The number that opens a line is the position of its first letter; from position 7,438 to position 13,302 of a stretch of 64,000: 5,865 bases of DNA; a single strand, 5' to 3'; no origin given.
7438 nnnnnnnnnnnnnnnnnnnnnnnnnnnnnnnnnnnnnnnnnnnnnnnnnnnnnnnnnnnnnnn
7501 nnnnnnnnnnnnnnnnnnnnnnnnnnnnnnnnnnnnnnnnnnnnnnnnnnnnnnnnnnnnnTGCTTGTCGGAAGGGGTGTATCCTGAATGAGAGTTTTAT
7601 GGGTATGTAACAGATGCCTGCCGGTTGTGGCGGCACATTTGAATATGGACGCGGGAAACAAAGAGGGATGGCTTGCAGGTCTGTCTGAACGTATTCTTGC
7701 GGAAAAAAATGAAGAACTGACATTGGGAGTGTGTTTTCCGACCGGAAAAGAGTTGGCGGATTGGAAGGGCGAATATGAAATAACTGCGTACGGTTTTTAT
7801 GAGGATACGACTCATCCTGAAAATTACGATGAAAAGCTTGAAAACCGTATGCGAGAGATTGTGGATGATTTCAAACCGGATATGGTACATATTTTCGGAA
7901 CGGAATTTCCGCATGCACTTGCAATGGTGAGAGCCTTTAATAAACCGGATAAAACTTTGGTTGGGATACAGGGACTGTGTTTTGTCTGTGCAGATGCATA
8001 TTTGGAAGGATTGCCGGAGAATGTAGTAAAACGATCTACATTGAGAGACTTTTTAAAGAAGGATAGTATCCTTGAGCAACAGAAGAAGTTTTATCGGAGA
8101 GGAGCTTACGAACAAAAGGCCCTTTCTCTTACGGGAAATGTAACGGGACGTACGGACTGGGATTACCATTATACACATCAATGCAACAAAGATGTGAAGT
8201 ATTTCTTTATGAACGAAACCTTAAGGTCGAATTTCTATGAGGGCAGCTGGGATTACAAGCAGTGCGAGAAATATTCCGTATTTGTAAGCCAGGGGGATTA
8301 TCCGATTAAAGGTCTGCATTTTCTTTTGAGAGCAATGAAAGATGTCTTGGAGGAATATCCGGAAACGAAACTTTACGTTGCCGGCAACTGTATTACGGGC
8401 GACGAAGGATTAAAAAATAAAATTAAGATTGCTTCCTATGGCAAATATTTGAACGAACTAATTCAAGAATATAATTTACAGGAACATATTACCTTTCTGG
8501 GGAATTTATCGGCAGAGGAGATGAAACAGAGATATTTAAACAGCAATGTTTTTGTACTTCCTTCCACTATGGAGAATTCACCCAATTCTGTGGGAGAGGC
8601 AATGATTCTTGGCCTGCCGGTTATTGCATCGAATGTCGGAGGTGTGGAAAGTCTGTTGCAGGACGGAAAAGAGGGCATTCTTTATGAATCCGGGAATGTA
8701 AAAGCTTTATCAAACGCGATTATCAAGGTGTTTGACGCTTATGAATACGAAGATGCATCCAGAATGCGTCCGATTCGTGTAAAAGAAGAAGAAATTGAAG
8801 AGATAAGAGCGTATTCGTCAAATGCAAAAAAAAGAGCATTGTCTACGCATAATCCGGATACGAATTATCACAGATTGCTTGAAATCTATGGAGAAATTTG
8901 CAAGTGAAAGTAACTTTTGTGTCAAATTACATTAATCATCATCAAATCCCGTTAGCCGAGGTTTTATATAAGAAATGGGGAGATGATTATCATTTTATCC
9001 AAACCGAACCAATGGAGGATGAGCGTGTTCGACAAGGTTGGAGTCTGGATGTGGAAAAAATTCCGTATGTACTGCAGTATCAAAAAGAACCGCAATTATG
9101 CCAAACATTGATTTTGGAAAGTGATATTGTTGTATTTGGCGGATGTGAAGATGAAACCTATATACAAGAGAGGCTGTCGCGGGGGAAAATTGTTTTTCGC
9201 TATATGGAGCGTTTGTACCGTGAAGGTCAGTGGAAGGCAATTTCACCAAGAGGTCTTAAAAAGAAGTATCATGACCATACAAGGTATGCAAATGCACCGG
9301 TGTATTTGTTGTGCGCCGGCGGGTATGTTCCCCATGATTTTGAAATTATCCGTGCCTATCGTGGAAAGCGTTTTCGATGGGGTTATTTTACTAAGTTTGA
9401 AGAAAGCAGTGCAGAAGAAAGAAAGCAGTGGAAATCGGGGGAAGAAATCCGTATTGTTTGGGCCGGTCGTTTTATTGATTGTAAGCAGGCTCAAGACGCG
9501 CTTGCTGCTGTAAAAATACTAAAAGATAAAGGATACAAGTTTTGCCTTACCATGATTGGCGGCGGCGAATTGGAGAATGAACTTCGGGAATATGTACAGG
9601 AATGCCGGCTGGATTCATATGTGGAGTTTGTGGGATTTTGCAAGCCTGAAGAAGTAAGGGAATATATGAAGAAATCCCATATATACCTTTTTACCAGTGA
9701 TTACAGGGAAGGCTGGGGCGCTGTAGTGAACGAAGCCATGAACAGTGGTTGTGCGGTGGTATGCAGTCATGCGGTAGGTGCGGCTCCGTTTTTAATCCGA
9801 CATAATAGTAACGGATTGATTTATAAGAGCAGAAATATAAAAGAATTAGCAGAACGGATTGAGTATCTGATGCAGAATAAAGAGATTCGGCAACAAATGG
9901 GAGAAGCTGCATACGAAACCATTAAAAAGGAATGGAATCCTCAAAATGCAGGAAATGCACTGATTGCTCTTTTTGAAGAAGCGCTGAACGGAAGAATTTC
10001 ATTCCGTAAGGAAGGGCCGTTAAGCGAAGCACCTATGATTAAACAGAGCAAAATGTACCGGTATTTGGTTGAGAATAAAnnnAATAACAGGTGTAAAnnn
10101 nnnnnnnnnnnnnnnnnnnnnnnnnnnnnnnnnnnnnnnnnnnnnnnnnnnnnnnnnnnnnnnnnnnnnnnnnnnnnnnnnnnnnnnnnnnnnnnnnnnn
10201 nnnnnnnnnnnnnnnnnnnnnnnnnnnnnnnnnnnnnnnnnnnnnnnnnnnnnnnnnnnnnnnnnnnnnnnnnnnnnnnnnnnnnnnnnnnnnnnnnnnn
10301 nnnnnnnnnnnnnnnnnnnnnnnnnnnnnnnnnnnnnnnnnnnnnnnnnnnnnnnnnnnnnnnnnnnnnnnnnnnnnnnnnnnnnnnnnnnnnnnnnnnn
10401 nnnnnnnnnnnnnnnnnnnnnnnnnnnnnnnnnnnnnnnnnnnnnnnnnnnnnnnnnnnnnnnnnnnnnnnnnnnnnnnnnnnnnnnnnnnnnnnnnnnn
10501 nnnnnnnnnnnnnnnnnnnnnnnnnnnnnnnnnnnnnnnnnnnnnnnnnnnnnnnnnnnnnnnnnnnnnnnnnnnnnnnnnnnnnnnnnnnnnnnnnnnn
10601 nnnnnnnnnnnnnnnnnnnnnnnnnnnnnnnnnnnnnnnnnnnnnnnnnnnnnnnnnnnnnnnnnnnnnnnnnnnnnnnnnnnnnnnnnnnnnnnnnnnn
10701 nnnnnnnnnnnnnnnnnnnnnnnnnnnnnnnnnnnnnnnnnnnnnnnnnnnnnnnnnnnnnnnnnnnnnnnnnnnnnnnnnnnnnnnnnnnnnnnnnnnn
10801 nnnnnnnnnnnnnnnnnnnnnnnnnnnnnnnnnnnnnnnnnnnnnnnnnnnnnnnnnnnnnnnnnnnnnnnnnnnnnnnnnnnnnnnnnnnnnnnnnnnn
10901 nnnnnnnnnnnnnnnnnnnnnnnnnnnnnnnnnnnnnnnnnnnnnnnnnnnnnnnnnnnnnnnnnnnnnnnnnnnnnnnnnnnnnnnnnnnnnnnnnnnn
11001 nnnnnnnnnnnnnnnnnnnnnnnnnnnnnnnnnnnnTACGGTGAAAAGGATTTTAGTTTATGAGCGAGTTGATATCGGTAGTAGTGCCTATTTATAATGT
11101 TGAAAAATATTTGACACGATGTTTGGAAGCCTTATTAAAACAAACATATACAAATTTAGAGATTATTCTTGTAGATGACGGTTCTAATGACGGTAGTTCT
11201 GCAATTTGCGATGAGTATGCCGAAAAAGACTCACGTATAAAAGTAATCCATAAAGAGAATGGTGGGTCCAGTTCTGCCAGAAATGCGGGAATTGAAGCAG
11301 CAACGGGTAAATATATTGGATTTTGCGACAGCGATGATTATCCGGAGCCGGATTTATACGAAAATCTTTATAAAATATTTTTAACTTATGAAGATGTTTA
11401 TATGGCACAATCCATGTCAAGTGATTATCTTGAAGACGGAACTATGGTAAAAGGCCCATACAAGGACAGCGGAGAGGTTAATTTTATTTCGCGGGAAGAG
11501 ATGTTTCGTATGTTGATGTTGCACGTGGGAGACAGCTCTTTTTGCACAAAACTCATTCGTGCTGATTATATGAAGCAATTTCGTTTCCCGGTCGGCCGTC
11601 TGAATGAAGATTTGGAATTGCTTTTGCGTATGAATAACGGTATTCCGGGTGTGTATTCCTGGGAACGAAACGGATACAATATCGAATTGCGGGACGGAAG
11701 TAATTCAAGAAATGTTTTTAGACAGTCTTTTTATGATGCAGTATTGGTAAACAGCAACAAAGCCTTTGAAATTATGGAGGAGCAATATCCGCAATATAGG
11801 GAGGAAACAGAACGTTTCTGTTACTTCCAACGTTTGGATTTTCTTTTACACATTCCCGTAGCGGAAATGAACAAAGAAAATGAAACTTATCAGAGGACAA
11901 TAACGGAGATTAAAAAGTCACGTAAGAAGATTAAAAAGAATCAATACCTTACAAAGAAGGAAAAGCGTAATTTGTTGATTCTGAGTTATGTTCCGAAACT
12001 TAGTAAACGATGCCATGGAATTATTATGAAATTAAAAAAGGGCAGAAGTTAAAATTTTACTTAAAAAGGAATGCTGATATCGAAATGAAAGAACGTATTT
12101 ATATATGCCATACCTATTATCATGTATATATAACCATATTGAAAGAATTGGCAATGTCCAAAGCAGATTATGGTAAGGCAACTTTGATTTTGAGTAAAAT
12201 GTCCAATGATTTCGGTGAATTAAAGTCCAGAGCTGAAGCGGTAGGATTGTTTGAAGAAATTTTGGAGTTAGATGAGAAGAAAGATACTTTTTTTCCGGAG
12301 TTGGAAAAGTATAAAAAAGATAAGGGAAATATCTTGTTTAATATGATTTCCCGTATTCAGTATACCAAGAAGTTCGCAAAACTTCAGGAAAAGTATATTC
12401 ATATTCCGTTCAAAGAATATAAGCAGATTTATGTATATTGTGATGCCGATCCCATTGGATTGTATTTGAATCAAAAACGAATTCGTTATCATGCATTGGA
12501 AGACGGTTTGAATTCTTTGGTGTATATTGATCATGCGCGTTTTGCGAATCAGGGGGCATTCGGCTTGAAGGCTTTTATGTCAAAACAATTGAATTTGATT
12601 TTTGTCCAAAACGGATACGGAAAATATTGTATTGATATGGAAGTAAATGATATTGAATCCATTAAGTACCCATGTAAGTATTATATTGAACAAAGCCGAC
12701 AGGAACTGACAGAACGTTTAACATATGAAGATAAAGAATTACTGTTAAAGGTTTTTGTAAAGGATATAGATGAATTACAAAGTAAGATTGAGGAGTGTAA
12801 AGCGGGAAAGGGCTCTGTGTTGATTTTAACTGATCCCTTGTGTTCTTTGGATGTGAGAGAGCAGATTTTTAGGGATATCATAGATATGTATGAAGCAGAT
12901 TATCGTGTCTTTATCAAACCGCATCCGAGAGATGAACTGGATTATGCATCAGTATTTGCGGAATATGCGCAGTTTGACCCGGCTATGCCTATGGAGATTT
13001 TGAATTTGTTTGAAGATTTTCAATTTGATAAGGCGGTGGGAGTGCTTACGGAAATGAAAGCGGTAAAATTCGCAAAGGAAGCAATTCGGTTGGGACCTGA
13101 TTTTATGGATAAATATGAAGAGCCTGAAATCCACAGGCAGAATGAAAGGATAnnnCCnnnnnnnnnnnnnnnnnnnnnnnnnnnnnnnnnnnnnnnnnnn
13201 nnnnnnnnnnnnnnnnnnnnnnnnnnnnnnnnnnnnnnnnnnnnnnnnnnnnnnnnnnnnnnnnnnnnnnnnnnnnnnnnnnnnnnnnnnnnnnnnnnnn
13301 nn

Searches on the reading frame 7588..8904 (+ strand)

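Call 16: search_protein_families(library=ncbifam, proteins=[window:7588-8904:+], max_evalue=1e-15)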
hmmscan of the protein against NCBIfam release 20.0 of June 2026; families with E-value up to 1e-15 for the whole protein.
window:7588-8904:+ (439 aa): 5 families
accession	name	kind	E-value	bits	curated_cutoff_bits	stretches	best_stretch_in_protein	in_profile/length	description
NF041876.1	EPS_EpsE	equivalog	5.7e-25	88.4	400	1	239-384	225-361/389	exopolysaccharide biosynthesis GT4 family glycosyltransferase EpsE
NF038229.1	Glyco4_Geo_Pelo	equivalog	2.7e-17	62.8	400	1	222-369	155-288/338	GPMC system family 4 glycosyltransferase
TIGR03088.1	stp2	hypoth_equivalog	5.6e-16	58.5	409.05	1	287-384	243-338/374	TIGR03088 family PEP-CTERM/XrtA system glycosyltransferase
TIGR03999.1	thiol_BshA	equivalog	6.4e-16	58.2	273.7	0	289-387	245-341/375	N-acetyl-alpha-D-glucosaminyl L-malate synthase BshA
TIGR04157.1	glyco_rSAM_CFB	subfamily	7.4e-16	58.1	400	0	221-372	221-354/406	TIGR04157 family glycosyltransferase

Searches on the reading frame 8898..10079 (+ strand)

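Call 16: search_protein_families(library=ncbifam, proteins=[window:8898-10079:+], max_evalue=1e-15)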
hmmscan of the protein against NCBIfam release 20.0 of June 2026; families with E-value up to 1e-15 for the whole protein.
window:8898-10079:+ (394 aa): 6 families
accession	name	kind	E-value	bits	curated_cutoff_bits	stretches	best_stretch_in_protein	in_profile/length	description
NF041876.1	EPS_EpsE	equivalog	7.3e-27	94.6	400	1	173-350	204-384/389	exopolysaccharide biosynthesis GT4 family glycosyltransferase EpsE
NF047684.1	TeichurnBiosyTuaC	equivalog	1.1e-18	67.4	550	1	164-362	199-389/391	teichuronic acid biosynthesis protein TuaC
NF046085.1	XrtY_assoc_Gly1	equivalog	4.2e-18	65.4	400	1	165-362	191-384/387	XrtY-associated glycosyltransferase XYAG1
TIGR03088.1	stp2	hypoth_equivalog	1.4e-17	63.8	409.05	1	175-363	186-374/374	TIGR03088 family PEP-CTERM/XrtA system glycosyltransferase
TIGR03999.1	thiol_BshA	equivalog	1.7e-17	63.4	273.7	1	170-362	187-373/375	N-acetyl-alpha-D-glucosaminyl L-malate synthase BshA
NF047880.1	glyco_SdgA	exception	6.7e-17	61.2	800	1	180-344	312-473/488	serine-aspartate repeat adhesin O-glycosyltransferase SdgA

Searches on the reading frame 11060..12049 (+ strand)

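Call 17: search_protein_families(library=ncbifam, proteins=[window:11060-12049:+], max_evalue=1e-15)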
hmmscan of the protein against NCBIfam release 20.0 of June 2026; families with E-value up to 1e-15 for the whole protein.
window:11060-12049:+ (330 aa): 9 families
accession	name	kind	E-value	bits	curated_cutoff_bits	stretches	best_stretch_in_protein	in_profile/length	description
NF007482.0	PRK10073.1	equivalog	4.9e-36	124.4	423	1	3-119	6-121/334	glycosyltransferase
NF047683.1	TeichurnBiosyTuaG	equivalog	1.3e-25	90.5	400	1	3-105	6-109/252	teichuronic acid biosynthesis protein TuaG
NF041875.1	EPS_EpsD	equivalog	2.7e-22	79.6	370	1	5-102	1-99/325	exopolysaccharide biosynthesis glycosyltransferase EpsD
TIGR03965.1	mycofact_glyco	equivalog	2.3e-19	69.6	280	1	5-107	76-179/467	mycofactocin biosynthesis glycosyltransferase MftF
TIGR03937.1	PgaC_IcaA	equivalog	5.7e-19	68.4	422.3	1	3-94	45-137/407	poly-beta-1,6-N-acetyl-D-glucosamine synthase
NF053739.1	GlytfEpsEBac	equivalog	1.4e-17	63.5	450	1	5-230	3-224/265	glycosyltransferase EpsE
NF041394.1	GtaseAglG_Halo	equivalog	6.2e-17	61.8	440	1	5-124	3-124/304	glucosyl-dolichyl phosphate glucuronosyltransferase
NF050050.1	ProtGlycPglI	equivalog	1.7e-16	60.5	500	1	4-94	3-95/306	GalNAc(5)-diNAcBac-PP-undecaprenol beta-1,3-glucosyltransferase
NF038302.1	EPS_HpsE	equivalog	2.5e-16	59.5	300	1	5-106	3-110/307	hormogonium polysaccharide biosynthesis glycosyltransferase HpsE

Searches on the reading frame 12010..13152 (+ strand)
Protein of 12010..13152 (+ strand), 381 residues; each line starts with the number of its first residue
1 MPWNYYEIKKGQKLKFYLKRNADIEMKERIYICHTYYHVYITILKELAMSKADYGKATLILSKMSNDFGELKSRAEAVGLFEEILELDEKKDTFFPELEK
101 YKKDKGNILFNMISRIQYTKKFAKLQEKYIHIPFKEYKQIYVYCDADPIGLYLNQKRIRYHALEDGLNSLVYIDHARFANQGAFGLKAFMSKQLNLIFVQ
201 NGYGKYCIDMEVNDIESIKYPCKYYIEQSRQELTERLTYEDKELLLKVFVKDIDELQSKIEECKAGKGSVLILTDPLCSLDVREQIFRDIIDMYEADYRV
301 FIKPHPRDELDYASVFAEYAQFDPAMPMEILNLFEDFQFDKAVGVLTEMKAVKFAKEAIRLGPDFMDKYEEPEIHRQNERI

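Call 17: search_protein_families(library=ncbifam, proteins=[window:12010-13152:+], max_evalue=1e-15)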
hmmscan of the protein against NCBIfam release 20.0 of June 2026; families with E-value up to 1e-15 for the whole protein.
window:12010-13152:+ (381 aa): 0 families

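Call 19: search_protein_families(library=pfam, proteins=[window:12010-13152:+], max_evalue=0.001)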
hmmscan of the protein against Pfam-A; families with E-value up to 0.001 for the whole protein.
window:12010-13152:+ (381 aa): 2 families
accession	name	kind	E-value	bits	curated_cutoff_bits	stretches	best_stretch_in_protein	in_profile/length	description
PF07922.17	Glyco_transf_52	-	3.3e-12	46.7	26.1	1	120-333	47-238/272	Glycosyltransferase family 52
PF07388.17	A-2_8-polyST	-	1.9e-07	31.4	23.3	1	56-312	29-256/316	Alpha-2,8-polysialyltransferase (POLYST)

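Call 68: search_solved_structures(query=window:12010-13152:+, max_evalue=0.01)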
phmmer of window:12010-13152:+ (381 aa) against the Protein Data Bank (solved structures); distinct sequences matched with E-value up to 0.01: 0.
